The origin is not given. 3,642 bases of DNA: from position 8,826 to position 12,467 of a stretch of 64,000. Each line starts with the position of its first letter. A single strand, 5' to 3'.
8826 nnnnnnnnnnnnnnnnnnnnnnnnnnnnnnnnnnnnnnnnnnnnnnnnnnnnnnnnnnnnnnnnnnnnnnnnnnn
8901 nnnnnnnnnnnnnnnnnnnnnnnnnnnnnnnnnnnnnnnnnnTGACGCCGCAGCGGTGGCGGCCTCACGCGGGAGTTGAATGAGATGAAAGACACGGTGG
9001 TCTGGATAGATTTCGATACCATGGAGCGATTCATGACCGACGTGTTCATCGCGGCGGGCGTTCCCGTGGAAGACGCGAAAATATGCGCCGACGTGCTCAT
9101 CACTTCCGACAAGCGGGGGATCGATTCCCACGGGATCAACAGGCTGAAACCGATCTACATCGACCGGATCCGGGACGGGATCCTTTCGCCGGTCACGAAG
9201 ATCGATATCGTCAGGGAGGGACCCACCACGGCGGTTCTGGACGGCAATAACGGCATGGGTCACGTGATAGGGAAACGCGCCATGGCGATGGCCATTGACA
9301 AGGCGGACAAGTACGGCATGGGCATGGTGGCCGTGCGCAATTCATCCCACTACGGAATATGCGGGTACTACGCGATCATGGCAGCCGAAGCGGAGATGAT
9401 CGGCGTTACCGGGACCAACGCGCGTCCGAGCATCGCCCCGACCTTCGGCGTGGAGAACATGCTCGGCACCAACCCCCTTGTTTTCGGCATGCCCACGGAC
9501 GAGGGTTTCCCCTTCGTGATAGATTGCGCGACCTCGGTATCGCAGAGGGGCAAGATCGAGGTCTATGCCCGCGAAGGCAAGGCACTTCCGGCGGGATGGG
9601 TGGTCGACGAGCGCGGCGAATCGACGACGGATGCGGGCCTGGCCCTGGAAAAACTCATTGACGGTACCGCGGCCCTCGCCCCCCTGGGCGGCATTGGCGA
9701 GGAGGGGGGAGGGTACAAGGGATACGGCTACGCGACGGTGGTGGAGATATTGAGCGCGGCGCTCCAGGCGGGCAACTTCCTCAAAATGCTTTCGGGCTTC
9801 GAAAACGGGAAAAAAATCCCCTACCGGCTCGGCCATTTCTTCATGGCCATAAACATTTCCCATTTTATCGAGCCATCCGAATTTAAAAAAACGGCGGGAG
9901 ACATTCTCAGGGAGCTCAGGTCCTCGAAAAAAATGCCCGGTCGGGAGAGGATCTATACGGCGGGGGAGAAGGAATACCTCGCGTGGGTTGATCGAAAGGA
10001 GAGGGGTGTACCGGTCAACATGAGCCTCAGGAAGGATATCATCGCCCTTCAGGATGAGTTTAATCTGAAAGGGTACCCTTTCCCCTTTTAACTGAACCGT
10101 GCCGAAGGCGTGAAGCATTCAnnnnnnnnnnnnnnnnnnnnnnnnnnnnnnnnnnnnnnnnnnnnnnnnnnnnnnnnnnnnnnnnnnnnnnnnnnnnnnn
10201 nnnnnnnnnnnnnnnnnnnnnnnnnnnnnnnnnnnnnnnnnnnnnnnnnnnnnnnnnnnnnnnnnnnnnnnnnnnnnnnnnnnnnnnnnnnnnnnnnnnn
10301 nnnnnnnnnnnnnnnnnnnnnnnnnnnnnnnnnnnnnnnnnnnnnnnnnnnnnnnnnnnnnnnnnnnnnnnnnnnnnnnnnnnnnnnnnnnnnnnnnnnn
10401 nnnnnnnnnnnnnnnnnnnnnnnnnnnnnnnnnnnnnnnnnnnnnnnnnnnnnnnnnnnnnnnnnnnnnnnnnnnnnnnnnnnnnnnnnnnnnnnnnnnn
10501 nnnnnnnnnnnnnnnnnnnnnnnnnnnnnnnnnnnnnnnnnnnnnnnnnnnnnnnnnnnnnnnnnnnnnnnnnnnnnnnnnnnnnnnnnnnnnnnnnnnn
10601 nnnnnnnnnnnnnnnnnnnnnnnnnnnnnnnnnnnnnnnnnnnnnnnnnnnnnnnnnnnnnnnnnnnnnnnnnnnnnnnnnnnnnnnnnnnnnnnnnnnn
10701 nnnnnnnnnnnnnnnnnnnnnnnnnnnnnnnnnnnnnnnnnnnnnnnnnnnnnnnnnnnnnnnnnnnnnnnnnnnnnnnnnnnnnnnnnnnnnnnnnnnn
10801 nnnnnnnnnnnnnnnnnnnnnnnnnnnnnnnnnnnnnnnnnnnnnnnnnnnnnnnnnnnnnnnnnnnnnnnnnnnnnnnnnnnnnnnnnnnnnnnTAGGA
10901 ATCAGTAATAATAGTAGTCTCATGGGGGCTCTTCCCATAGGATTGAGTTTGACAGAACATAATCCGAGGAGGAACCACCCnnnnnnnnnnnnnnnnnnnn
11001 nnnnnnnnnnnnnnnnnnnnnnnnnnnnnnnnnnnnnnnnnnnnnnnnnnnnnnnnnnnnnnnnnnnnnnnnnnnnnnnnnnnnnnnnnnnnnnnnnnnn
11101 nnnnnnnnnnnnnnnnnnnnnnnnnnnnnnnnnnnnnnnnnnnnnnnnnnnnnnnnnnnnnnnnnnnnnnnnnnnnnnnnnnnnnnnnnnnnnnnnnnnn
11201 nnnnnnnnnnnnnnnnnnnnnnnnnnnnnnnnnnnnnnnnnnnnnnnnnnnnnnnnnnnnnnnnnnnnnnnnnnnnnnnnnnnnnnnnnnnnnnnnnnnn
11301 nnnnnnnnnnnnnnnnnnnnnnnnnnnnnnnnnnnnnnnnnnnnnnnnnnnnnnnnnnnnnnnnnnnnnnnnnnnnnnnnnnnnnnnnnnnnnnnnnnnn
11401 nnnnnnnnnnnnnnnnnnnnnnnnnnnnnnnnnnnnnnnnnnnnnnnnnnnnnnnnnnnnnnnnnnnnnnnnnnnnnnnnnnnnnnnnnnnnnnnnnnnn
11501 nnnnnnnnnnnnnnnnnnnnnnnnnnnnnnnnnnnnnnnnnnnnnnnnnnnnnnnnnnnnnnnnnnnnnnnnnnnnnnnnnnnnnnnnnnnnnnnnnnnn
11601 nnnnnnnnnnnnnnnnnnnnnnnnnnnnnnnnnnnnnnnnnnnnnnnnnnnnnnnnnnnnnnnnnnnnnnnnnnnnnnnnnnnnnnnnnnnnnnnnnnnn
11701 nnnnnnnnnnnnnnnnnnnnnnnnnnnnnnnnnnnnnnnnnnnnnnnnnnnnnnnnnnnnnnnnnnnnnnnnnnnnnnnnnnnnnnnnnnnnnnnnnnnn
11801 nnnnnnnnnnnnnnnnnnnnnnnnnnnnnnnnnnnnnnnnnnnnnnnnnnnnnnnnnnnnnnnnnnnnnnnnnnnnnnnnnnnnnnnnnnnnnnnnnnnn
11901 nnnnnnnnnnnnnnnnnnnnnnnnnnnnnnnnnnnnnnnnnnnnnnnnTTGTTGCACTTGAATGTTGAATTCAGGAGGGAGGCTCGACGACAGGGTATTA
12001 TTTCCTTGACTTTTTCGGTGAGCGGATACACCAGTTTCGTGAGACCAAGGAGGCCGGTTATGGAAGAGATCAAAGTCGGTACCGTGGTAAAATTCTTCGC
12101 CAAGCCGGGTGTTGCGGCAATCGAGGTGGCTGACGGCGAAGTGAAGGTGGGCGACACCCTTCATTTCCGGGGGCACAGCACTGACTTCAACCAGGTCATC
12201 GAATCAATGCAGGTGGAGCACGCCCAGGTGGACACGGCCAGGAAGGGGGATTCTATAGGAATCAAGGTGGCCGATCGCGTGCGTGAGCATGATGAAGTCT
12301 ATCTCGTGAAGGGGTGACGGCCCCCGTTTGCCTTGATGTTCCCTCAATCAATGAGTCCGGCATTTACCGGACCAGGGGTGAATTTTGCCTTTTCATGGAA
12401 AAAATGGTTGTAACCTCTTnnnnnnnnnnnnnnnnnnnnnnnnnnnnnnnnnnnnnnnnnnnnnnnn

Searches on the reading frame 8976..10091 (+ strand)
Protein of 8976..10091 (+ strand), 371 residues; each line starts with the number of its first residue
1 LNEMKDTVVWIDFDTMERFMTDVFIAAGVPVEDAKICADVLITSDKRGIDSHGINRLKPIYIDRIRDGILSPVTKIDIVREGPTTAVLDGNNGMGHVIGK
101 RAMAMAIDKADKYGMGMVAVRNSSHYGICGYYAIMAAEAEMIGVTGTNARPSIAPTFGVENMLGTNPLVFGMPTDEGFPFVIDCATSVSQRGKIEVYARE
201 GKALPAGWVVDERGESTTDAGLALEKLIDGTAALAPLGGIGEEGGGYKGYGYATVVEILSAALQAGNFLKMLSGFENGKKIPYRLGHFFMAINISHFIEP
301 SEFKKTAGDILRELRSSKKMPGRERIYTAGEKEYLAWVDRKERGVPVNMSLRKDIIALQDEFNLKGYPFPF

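Call 13: search_protein_families(library=pfam, proteins=[window:8976-10091:+])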
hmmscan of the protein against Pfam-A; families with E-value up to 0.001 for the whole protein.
window:8976-10091:+ (371 aa): 1 family
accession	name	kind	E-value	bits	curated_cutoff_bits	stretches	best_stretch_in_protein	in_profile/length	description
PF02615.19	Ldh_2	-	2e-126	422.1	38.8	1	11-354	1-331/333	Malate/L-lactate dehydrogenase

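Call 18: search_protein_families(library=ncbifam, proteins=[window:8976-10091:+])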
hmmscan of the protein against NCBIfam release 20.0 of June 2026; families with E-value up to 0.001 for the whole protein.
window:8976-10091:+ (371 aa): 5 families
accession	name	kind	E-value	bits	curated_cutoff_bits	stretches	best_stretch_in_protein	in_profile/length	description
NF040650.1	sulfolac_dhydr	equivalog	6e-75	252.5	500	1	13-364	5-335/339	L-sulfolactate dehydrogenase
NF011599.0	PRK15025.1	equivalog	1.2e-58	199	356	1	11-351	3-327/349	ureidoglycolate dehydrogenase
NF007504.0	PRK10098.1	equivalog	1.3e-55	188.6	336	1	11-356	7-338/360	malate/lactate/ureidoglycolate dehydrogenase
TIGR03175.1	AllD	equivalog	3.2e-55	187.7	496.2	1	13-353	5-329/349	ureidoglycolate dehydrogenase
NF009750.0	PRK13260.1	equivalog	2.2e-43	148.7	316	1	11-357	3-331/332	3-dehydro-L-gulonate 2-dehydrogenase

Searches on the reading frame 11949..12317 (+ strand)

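Call 69: search_protein_families(library=pfam, proteins=[window:11949-12317:+], max_evalue=0.01)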
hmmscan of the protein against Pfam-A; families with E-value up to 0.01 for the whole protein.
window:11949-12317:+ (122 aa): 2 families
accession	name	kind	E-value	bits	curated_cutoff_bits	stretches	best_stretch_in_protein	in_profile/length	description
PF03144.31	GTP_EFTU_D2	-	6.5e-08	33.3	30.3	1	55-108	3-59/73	Elongation factor Tu domain 2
PF14578.12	GTP_EFTU_D4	-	7.1e-05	23.1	23.8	1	44-112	9-77/86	Elongation factor Tu domain 4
